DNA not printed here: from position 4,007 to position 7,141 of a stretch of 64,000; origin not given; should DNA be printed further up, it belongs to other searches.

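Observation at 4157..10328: Tandem paralogous giant lipoproteins built from HCGxCG-type Cys repeats plus a shared roughly 450-aa C-terminal domain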

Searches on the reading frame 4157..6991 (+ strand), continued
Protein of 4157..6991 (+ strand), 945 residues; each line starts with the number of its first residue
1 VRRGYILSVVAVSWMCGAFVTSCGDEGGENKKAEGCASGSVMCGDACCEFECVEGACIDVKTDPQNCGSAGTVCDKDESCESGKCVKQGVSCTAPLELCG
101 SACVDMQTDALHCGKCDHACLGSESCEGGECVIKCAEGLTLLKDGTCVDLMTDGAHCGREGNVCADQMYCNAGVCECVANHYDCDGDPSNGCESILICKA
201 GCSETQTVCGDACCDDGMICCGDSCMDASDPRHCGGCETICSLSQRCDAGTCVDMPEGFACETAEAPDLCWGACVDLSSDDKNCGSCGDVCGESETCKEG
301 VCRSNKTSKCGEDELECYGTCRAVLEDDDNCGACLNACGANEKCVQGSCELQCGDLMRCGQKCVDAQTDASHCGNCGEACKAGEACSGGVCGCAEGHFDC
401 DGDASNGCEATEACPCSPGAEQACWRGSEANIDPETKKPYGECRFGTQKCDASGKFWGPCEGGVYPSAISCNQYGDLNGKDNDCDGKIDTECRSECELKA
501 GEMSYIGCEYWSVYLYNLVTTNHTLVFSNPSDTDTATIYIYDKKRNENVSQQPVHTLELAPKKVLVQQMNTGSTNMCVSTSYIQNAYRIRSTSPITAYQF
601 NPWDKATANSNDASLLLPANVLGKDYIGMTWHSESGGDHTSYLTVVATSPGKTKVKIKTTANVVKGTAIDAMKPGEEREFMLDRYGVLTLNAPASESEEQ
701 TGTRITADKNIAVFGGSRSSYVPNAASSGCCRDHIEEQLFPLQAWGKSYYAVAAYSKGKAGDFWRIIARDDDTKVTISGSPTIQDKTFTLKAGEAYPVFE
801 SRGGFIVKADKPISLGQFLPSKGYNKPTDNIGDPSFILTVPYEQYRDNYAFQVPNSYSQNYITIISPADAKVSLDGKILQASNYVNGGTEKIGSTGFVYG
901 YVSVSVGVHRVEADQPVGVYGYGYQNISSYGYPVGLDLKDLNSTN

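Call 14: find_encoding_contigs(protein=P0009, flank=10000, max_places=3)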
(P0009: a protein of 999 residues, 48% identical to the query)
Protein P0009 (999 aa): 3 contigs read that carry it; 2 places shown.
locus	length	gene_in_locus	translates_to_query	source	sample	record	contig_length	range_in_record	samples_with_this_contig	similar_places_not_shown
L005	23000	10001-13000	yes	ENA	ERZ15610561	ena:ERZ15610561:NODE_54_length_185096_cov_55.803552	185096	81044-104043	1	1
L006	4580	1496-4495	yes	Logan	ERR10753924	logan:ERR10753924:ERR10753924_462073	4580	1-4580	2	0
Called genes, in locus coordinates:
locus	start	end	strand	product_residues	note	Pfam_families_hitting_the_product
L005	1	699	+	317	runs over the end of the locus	PF00288:GHMP_kinases_N, PF08544:GHMP_kinases_C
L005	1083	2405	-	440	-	-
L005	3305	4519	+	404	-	PF01546:Peptidase_M20, PF07687:M20_dimer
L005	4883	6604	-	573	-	PF05299:Peptidase_M61 (weak)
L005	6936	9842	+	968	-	-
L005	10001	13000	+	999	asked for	PF04885:Stig1 (weak), PF17517:IgGFc_binding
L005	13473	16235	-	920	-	PF03382:DUF285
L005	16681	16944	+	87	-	-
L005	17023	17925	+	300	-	PF00701:DHDPS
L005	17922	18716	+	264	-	PF01113:DapB_N, PF05173:DapB_C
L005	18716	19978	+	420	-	PF00849:PseudoU_synth_2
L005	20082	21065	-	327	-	PF08032:SpoU_sub_bind, PF00588:SpoU_methylase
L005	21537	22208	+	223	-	PF01048:PNP_UDP_1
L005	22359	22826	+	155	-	PF02664:LuxS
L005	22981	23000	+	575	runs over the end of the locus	PF00587:tRNA-synt_2b, PF04073:tRNA_edit, PF03129:HGTP_anticodon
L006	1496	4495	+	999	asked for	PF04885:Stig1 (weak), PF17517:IgGFc_binding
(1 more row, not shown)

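Call 17: find_related_loci(query=A1, collection=genome_contigs, flank=6000)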
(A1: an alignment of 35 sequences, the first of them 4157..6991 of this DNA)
Query A1 (945 aa) in genome_contigs; peptide patterns used: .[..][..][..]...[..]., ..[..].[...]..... (x = any residue, [..] = any of these).
600 stretches matched a pattern (row limit reached: there are more); 517 encode a relative of the query (tblastn E <= 1e-3); the best 80 are kept; 80 distinct loci.
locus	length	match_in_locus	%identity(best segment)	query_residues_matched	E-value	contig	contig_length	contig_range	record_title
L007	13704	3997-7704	36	1-945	6e-180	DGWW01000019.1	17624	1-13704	MAG TPA_asm: Myxococcales bacterium UBA4248 UBA4248_contig_11797, whole genome shotgun sequence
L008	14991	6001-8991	35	2-942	1e-160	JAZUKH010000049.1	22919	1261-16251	MAG: Myxococcota bacterium isolate T1900045249_TH20190019.MAGScoT_cleanbin_000030 SGB_5730_k141_4011208, whole genome sh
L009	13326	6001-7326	40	492-939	3e-84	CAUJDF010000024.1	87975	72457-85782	MAG: Myxococcota bacterium isolate KLAP118 genome assembly, contig: KLAP118_510383, whole genome shotgun sequence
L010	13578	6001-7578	36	471-941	3e-81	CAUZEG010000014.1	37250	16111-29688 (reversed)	MAG: Myxococcales bacterium isolate CB27_Tmax.121 genome assembly, contig: Ga0310121_10000656, whole genome shotgun sequ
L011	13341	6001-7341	37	488-939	4e-80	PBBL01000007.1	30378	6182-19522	MAG: Myxococcales bacterium isolate SP4258 MHASMcontig_3281647, whole genome shotgun sequence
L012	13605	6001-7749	33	361-939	8e-80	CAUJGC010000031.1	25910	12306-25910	MAG: Myxococcota bacterium isolate KLAP81 genome assembly, contig: KLAP81_602029, whole genome shotgun sequence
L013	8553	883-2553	33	441-941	5e-78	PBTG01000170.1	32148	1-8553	MAG: Myxococcales bacterium isolate NP66 MHASMcontig_94512, whole genome shotgun sequence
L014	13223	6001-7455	33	491-938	3e-73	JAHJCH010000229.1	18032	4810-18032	MAG: Myxococcota bacterium isolate Modern_marine.mb.298 Modern_marine.mb.298_k141_1680920, whole genome shotgun sequence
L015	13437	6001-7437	34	491-935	8e-72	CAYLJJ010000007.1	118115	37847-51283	MAG TPA_asm: uncultured Nannocystaceae bacterium isolate binchicken_co141_483 genome assembly, contig: NODE_443_length_1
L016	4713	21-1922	30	331-938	3e-69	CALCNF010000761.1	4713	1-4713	MAG TPA_asm: uncultured proteobacterium isolate ERR599101_bin.47_CONCOCT_v1.1_MAG genome assembly, contig: ERZ841449.790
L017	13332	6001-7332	33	491-938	4e-67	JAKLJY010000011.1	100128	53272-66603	MAG: Myxococcota bacterium isolate MAG.78 MAG.78-NODE_11_length_100128_cov_7.383354, whole genome shotgun sequence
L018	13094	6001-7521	31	491-938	9e-67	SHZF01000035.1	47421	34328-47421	MAG: Myxococcales bacterium isolate Baikal-deep-G138 BACOMB-C3061, whole genome shotgun sequence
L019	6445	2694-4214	32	492-938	3e-65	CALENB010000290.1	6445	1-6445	MAG TPA_asm: uncultured Myxococcales bacterium isolate ERR2206774_bin.79_CONCOCT_v1.1_MAG genome assembly, contig: ERZ88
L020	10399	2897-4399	29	492-935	3e-64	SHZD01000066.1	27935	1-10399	MAG: Myxococcales bacterium isolate Baikal-deep-G136 BACOMB-C7746, whole genome shotgun sequence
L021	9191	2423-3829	33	478-945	8e-64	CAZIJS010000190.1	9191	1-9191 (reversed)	MAG TPA_asm: uncultured Myxococcales bacterium isolate SRP163575_co1_106 genome assembly, contig: NODE_16550_length_9191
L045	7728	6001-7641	31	492-941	8e-55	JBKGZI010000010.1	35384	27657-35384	MAG: Persicimonas sp. isolate C5M10_1 NODE_291_length_35384_cov_9.162416, whole genome shotgun sequence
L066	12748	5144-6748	28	488-942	7e-50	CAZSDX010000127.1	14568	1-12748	MAG TPA_asm: uncultured Polyangiaceae bacterium isolate SRP290908_co2_191 genome assembly, contig: NODE_5627_length_1456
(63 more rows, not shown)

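Call 24: search_protein_families(library=pfam, proteins=[L004:6839-9751:+, L005:6936-9839:+], max_evalue=0.01)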
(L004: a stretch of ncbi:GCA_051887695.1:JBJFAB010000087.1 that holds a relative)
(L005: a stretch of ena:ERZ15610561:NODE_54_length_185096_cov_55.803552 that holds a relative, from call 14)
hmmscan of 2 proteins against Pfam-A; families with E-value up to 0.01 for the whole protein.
L004:6839-9751:+ (971 aa): 2 families
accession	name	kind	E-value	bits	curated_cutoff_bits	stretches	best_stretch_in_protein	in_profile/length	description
PF01683.23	EB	-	1e-09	38.7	24.3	1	92-129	1-39/52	EB module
PF25106.1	VWA_4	-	9.9e-05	22.4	27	0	525-570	2-47/169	von Willebrand factor A domain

L005:6936-9839:+ (968 aa): 2 families
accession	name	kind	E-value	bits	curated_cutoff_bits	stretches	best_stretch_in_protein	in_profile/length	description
PF01683.23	EB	-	2.6e-05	24.7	24.3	0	39-78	1-40/52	EB module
PF18884.5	TSP3_bac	-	0.0031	17.8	25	1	398-417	1-20/22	Bacterial TSP3 repeat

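Call 25: search_protein_families(library=ncbifam, proteins=[L004:6839-9751:+, L005:6936-9839:+], max_evalue=0.01)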
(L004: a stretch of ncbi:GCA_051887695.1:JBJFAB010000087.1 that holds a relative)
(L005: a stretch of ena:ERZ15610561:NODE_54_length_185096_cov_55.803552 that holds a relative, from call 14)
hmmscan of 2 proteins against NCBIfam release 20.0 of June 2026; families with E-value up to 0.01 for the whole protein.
L004:6839-9751:+ (971 aa): 1 family
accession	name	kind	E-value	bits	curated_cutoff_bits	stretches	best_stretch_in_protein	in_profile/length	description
NF053806.1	lanmdlnLanM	equivalog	0.006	16.6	135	1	426-478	49-101/132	lanmodulin LanM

L005:6936-9839:+ (968 aa): 0 families

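Call 49: search_protein_families(library=pfam, proteins=[L066:2644-4791:+, L045:5536-7653:+], max_evalue=0.01)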
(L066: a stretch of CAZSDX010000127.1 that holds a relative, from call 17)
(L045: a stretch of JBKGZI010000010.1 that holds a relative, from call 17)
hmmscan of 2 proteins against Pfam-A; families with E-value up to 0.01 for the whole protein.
L066:2644-4791:+ (716 aa): 1 family
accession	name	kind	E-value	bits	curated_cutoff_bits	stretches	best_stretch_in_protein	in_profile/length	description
PF01833.30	TIG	-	7.8e-23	80.7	20.9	2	156-233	7-84/84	IPT/TIG domain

L045:5536-7653:+ (706 aa): 1 family
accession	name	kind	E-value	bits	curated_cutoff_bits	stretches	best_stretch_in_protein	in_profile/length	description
PF17517.7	IgGFc_binding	-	1.2e-60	205.8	25.6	1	324-684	1-297/297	IgGFc binding protein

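Call 62: search_protein_families(library=padloc, proteins=[window:4157-6991:+], max_evalue=0.01)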
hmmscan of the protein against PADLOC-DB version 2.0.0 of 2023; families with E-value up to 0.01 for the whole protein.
window:4157-6991:+ (945 aa): 0 families

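Call 66: list_cluster_members(proteins=[window:4157-6991:+, P0001, P0002, P0016])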
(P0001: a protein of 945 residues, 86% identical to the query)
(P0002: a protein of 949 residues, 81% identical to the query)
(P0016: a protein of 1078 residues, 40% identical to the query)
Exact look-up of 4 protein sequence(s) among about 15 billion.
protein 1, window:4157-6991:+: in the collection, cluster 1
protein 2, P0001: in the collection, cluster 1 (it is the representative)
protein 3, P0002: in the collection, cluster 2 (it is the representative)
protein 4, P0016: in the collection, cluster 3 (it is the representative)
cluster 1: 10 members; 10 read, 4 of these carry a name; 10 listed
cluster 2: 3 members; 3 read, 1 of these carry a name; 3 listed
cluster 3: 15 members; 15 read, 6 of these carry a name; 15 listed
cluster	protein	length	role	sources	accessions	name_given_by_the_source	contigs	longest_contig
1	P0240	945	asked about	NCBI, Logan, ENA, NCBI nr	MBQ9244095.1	MAG: hypothetical protein IJ165_12915 [Proteobacteria bacterium] | hypothetical protein [Pseudomonadota bacterium]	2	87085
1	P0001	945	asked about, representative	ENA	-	-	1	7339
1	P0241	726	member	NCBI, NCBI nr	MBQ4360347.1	MAG: hypothetical protein II767_08830, partial [Proteobacteria bacterium] | hypothetical protein [Pseudomonadota bacterium]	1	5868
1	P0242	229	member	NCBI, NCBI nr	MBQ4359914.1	MAG: hypothetical protein II767_06630, partial [Proteobacteria bacterium] | hypothetical protein [Pseudomonadota bacterium]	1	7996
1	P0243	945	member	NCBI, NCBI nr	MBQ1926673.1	MAG: hypothetical protein II180_11220 [Proteobacteria bacterium] | hypothetical protein [Pseudomonadota bacterium]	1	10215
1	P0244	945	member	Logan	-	-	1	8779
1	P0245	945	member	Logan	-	-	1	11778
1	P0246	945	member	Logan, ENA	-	-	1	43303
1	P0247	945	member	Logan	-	-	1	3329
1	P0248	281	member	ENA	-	-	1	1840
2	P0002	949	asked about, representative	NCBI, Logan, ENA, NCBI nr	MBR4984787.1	MAG: hypothetical protein IKY83_03475 [Proteobacteria bacterium] | hypothetical protein [Pseudomonadota bacterium]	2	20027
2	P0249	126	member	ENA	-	-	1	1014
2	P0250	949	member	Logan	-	-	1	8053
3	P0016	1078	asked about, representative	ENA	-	-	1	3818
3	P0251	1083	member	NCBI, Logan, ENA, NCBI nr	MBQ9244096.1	MAG: hypothetical protein IJ165_12920 [Proteobacteria bacterium] | hypothetical protein [Pseudomonadota bacterium]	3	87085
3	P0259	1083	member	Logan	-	-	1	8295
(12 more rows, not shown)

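Call 74: predict_structure(alignment_id=A3)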
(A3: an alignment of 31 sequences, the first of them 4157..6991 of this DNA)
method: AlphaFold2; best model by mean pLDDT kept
length: 945 residues; sequences in the alignment: 31
mean_pLDDT: 79.5   pTM: 0.58
mean pLDDT of the five models: 79.5, 79.4, 77.8, 77.3, 76.7
residues with pLDDT >= 90: 285; 70-90: 474; 50-70: 130; < 50: 56
segments of 3 or more residues with pLDDT < 50: 1-34, 88-91, 196-204, 305-310, 943-945
pLDDT, mean of each block of 10 residues (from residue 1): 33 36 29 51 73 77 80 75 66 63 74 79 69 64 73 81 78 76 65 54 54 69 73 78 80 73 71 80 78 70 51 59 74 73 75 75 79 82 83 80 71 79 84 90 90 80 87 84 91 87 85 86 88 94 88 93 90 86 95 90 58 84 95 81 95 97 93 97 96 86 97 92 66 86 94 83 94 95 91 91 93 93 67 82 91 84 95 95 93 92 92 94 82 77 49
secondary structure, 60 per line:
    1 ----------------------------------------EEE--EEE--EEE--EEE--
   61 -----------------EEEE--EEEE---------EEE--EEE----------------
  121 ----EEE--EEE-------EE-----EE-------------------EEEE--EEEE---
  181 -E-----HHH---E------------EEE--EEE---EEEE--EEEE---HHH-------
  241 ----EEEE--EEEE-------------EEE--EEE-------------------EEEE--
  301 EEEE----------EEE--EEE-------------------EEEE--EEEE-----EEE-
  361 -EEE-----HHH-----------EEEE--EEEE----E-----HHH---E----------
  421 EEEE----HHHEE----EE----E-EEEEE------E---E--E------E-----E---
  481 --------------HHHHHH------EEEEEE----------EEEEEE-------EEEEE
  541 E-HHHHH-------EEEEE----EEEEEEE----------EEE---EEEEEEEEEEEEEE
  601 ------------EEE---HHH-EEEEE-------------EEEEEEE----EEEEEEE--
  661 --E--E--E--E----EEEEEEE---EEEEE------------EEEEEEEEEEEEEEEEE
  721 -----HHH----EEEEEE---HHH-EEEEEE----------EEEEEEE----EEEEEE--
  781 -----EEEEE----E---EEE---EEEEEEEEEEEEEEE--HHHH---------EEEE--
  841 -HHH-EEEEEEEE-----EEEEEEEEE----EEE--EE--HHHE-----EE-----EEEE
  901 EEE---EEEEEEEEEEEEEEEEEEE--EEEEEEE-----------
elements in order (helices of 4 or more, strands of 3 or more residues): E41-43 E46-48 E51-53 E56-58 E78-81 E84-87 E97-99 E102-104 E125-127 E130-132 E168-171 E174-177 E207-209 E212-214 E218-221 E224-227 E245-248 E251-254 E268-270 E273-275 E295-298 E301-304 E315-317 E320-322 E342-345 E348-351 E357-359 E362-364 E384-387 E390-393 E421-424 E446-450 H495-500 E507-512 E523-528 E536-541 H543-547 E555-559 E564-570 E581-583 E587-600 E613-615 E623-627 E641-647 E652-658 E677-683 E687-691 E704-720 E733-738 E746-751 E762-768 E773-778 E786-790 E799-801 E805-819 H822-825 E835-838 E846-853 E859-867 E872-874 E897-903 E907-925 E928-934
